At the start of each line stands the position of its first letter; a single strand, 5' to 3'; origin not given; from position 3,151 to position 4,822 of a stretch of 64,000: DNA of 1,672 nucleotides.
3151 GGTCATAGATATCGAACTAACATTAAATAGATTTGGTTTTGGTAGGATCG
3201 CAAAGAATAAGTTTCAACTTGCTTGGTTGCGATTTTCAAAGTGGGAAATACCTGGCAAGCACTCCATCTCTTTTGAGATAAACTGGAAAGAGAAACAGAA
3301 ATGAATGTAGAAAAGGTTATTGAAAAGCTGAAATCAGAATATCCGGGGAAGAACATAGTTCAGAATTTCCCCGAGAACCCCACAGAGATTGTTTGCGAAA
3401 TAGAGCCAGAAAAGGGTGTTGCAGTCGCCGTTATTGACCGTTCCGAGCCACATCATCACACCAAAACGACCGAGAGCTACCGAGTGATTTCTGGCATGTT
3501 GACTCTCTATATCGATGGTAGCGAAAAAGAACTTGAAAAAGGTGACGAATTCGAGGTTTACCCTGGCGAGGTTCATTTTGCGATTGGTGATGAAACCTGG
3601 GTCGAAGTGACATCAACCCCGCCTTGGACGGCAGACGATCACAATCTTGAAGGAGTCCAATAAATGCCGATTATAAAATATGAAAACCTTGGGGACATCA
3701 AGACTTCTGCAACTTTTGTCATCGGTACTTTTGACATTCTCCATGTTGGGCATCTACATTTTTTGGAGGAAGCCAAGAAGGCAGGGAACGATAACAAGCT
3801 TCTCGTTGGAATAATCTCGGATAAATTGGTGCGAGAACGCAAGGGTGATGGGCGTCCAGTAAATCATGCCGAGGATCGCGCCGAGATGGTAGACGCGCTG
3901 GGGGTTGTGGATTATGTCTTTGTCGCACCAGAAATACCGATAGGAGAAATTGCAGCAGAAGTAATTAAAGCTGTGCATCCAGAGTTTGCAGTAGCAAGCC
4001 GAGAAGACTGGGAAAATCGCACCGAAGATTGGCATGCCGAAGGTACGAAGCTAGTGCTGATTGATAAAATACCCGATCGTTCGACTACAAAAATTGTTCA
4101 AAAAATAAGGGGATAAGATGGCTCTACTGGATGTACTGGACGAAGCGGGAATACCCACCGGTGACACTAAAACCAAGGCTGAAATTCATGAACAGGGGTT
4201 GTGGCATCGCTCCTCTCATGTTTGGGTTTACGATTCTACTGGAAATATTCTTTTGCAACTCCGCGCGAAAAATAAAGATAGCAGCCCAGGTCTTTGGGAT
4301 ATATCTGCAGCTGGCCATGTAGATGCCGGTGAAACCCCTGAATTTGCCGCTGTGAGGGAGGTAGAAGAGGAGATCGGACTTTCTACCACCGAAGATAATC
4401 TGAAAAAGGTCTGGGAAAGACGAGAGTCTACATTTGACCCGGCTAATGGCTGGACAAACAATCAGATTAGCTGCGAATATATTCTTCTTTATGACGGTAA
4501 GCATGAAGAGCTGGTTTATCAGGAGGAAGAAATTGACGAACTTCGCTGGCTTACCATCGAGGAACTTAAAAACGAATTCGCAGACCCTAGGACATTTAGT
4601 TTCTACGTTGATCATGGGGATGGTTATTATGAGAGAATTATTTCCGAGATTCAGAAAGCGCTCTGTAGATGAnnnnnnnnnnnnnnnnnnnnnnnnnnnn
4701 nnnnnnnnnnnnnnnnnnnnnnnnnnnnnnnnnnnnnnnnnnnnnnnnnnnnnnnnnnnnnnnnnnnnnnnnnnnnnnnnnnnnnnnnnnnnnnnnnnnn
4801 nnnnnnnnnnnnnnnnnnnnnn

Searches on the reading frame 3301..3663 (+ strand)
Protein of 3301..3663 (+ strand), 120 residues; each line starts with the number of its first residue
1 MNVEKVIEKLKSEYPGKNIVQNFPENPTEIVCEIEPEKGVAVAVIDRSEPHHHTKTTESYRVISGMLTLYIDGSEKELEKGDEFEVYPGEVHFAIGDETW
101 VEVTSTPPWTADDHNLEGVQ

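Call 7: search_protein_families(library=pfam, proteins=[window:3301-3663:+], max_evalue=0.01)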
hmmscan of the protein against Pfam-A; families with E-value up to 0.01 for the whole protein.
window:3301-3663:+ (120 aa): 2 families
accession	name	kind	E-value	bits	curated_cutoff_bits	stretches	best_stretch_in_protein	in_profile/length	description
PF07883.17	Cupin_2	-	1e-07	32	27.2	1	47-93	10-55/70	Cupin domain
PF06865.17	Ppnp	-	0.0003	21.5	25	1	33-95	17-80/92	Pyrimidine/purine nucleoside phosphorylase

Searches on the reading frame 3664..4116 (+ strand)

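Call 7: search_protein_families(library=pfam, proteins=[window:3664-4116:+], max_evalue=0.01)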
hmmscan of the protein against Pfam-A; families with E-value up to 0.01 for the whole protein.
window:3664-4116:+ (150 aa): 2 families
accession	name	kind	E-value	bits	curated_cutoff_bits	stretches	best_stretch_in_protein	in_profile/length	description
PF01467.32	CTP_transf_like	-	1.1e-16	61.7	21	1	19-125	2-100/133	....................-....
PF06574.18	FAD_syn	-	1.9e-05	25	27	1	14-87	6-82/158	FAD synthetase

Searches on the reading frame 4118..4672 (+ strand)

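Call 7: search_protein_families(library=pfam, proteins=[window:4118-4672:+], max_evalue=0.01)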
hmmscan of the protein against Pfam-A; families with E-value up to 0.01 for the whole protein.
window:4118-4672:+ (184 aa): 1 family
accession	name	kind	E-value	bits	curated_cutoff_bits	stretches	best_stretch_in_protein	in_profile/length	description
PF00293.34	NUDIX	-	9.1e-23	81.2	21.1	1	30-157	3-125/134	NUDIX domain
